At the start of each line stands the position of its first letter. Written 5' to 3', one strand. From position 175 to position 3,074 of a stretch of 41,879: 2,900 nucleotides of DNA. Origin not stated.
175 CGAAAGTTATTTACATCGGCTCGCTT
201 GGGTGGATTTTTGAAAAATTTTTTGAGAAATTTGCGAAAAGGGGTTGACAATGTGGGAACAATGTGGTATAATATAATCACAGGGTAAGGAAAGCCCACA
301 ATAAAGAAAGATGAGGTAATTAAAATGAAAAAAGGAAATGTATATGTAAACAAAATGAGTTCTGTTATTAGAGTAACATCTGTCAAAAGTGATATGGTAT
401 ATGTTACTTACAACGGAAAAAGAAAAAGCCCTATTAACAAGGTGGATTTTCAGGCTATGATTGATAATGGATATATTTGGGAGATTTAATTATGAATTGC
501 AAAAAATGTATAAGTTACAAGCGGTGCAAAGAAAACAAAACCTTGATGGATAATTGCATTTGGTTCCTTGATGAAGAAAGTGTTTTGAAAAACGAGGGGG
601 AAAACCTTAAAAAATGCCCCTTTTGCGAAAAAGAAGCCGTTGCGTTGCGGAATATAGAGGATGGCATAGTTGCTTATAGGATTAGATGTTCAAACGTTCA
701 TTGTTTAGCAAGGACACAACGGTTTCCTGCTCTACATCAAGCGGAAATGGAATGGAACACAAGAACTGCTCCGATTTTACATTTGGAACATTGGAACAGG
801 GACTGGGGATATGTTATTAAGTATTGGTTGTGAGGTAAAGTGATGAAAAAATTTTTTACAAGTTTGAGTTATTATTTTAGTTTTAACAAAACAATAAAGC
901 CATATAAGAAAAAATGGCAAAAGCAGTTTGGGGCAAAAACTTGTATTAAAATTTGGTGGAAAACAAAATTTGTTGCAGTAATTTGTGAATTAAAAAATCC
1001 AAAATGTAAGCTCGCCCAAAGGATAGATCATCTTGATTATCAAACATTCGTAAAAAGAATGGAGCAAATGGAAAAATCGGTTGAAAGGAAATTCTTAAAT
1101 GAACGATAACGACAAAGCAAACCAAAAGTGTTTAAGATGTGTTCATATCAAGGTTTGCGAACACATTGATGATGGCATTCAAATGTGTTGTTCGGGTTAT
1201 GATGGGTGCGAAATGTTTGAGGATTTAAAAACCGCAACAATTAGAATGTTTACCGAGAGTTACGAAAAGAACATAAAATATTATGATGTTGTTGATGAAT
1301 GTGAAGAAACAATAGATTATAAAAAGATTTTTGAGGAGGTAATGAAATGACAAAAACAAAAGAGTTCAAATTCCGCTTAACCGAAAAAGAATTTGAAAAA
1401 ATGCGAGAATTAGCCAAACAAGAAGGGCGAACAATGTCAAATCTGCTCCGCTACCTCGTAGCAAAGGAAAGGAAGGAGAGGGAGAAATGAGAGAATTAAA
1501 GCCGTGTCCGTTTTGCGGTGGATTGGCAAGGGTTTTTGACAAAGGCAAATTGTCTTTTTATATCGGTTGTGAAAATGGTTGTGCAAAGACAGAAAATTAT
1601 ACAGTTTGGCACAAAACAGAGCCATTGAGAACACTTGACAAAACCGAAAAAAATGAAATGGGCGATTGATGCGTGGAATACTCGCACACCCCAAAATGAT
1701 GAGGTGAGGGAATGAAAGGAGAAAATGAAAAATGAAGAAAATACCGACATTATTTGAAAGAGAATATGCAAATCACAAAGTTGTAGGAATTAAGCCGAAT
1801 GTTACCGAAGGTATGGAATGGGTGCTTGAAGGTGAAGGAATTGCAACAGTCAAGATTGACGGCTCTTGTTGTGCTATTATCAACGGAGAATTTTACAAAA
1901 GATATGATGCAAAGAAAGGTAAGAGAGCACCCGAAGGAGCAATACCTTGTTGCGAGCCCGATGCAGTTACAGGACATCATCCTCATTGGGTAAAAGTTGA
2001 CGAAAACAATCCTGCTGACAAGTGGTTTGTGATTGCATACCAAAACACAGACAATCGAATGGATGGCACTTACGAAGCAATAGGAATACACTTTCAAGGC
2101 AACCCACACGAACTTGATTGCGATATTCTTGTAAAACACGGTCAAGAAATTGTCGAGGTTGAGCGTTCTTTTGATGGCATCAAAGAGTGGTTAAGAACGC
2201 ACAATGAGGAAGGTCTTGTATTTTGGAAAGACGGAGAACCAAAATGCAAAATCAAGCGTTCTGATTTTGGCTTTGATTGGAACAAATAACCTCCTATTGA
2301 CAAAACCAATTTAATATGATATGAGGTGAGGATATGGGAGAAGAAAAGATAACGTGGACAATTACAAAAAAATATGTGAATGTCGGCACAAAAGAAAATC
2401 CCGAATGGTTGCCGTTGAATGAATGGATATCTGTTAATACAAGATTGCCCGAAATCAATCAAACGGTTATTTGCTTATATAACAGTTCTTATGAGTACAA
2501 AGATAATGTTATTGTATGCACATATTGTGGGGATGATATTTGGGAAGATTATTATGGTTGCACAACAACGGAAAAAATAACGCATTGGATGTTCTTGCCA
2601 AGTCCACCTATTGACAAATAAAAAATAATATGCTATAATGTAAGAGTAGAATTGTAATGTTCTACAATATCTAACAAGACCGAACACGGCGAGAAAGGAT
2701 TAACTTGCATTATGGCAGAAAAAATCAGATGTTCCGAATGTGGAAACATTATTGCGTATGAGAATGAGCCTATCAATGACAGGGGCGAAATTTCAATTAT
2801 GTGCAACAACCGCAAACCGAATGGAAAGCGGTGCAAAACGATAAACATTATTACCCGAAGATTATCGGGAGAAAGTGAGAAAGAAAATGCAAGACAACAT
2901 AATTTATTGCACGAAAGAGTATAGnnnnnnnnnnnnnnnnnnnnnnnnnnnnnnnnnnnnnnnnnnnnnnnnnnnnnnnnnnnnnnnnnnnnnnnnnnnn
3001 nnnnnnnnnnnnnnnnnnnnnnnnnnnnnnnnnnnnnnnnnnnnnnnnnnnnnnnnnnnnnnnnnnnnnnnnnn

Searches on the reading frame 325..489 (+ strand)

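Call 58: search_protein_families(library=pfam, proteins=[window:325-489:+], max_evalue=1)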
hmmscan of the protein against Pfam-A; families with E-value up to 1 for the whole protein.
window:325-489:+ (54 aa): 1 family
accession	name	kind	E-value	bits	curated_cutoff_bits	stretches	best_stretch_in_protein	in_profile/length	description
PF00472.26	RF-1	-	0.015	15.7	35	1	7-40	26-59/116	RF-1 domain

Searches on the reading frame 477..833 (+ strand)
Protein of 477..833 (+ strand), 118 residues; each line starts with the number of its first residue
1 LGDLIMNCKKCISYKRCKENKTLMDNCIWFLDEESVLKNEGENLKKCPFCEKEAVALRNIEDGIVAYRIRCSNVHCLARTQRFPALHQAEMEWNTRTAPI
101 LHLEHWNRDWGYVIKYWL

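Call 16: search_protein_families(library=phrogs, proteins=[window:477-833:+], max_evalue=0.001)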
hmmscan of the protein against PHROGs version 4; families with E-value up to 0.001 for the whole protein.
window:477-833:+ (118 aa): 1 family
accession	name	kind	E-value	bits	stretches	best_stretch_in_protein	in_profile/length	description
phrog_599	-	moron, auxiliary metabolic gene and host takeover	2.7e-08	35.3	1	26-103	53-133/262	Lar-like restriction alleviation protein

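Call 58: search_protein_families(library=pfam, proteins=[window:477-833:+], max_evalue=1)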
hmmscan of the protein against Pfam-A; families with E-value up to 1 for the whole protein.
window:477-833:+ (118 aa): 1 family
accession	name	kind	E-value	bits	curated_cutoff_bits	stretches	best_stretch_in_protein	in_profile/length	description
PF14354.12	Lar_restr_allev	-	1.8e-06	28.5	28.6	1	42-97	1-58/58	Restriction alleviation protein Lar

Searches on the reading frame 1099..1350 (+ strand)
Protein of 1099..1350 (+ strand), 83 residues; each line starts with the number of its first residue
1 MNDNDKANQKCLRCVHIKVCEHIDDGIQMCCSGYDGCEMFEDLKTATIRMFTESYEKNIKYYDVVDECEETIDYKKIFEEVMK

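Call 58: search_protein_families(library=pfam, proteins=[window:1099-1350:+], max_evalue=1)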
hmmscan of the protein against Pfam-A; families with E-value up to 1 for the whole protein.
window:1099-1350:+ (83 aa): 2 families
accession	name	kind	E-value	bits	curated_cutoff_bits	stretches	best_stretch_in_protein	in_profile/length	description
PF01099.22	Uteroglobin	-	0.00097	19.9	24.8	1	28-72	13-59/90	Uteroglobin family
PF02428.20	Prot_inhib_II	-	0.77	10.7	22.3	1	9-41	5-42/51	Potato type II proteinase inhibitor family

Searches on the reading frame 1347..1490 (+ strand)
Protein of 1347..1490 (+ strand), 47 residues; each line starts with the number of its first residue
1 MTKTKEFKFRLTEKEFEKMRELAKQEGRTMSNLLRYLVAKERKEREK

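Call 86: search_protein_families(library=pfam, proteins=[window:1347-1490:+], max_evalue=0.01)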
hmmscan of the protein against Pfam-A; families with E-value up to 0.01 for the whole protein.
window:1347-1490:+ (47 aa): 4 families
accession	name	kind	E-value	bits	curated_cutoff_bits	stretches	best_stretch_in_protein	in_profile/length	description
PF21983.2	NikA-like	-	1.6e-06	28.6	27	1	2-37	2-37/72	Mobilization protein NikA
PF07878.17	RHH_5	-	4.1e-06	26.9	26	1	17-39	14-36/43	CopG-like RHH_1 or ribbon-helix-helix domain, RHH_5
PF01402.27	RHH_1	-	0.0011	19.2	20.5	1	8-40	3-35/39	Ribbon-helix-helix protein, copG family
PF03869.20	Arc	-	0.0072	16.6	20.4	1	1-30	1-30/50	Arc-like DNA binding domain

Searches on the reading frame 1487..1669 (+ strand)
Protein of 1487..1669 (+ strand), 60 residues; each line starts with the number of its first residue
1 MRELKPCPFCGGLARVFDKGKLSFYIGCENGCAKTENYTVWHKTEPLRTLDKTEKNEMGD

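Call 86: search_protein_families(library=pfam, proteins=[window:1487-1669:+], max_evalue=0.01)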
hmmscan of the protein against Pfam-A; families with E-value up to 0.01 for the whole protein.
window:1487-1669:+ (60 aa): 1 family
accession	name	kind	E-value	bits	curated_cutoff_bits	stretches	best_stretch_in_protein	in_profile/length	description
PF14354.12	Lar_restr_allev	-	8.3e-08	32.8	28.6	1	3-39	2-34/58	Restriction alleviation protein Lar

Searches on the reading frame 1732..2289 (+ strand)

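Call 16: search_protein_families(library=phrogs, proteins=[window:1732-2289:+], max_evalue=0.001)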
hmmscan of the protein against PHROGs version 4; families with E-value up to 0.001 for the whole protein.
window:1732-2289:+ (185 aa): 1 family
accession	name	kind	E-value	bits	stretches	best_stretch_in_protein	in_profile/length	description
phrog_14301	-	DNA, RNA and nucleotide metabolism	7e-52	176.9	1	1-182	1-185/186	RNA ligase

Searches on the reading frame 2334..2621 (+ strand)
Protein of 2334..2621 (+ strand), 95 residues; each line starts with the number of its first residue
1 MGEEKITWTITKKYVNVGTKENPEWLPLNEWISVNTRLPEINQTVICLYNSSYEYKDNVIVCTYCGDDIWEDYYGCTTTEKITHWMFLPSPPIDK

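Call 16: search_protein_families(library=phrogs, proteins=[window:2334-2621:+], max_evalue=0.001)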
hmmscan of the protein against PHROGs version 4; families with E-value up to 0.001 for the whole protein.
window:2334-2621:+ (95 aa): 5 families
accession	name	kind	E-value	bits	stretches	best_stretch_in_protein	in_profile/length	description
phrog_924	-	unknown function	3.1e-14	54.2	1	29-94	90-152/267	-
phrog_7704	-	unknown function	6.4e-10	40.2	1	25-94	103-171/173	-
phrog_60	-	unknown function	1.8e-07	32.2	1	28-92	220-279/461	-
phrog_6925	-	unknown function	0.00014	23.1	1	29-92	39-111/113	-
phrog_13616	-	unknown function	0.0008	20.3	1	7-93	65-146/155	-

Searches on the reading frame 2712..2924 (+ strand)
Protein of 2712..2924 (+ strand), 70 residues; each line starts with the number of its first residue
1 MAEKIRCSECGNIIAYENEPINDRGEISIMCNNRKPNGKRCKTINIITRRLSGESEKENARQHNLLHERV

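Call 86: search_protein_families(library=pfam, proteins=[window:2712-2924:+], max_evalue=0.01)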
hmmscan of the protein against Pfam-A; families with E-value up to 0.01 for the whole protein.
window:2712-2924:+ (70 aa): 1 family
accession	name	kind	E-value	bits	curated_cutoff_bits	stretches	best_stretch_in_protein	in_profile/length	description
PF13408.12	Zn_ribbon_recom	-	0.00015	22.5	25.3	1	3-46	4-44/58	Recombinase zinc beta ribbon domain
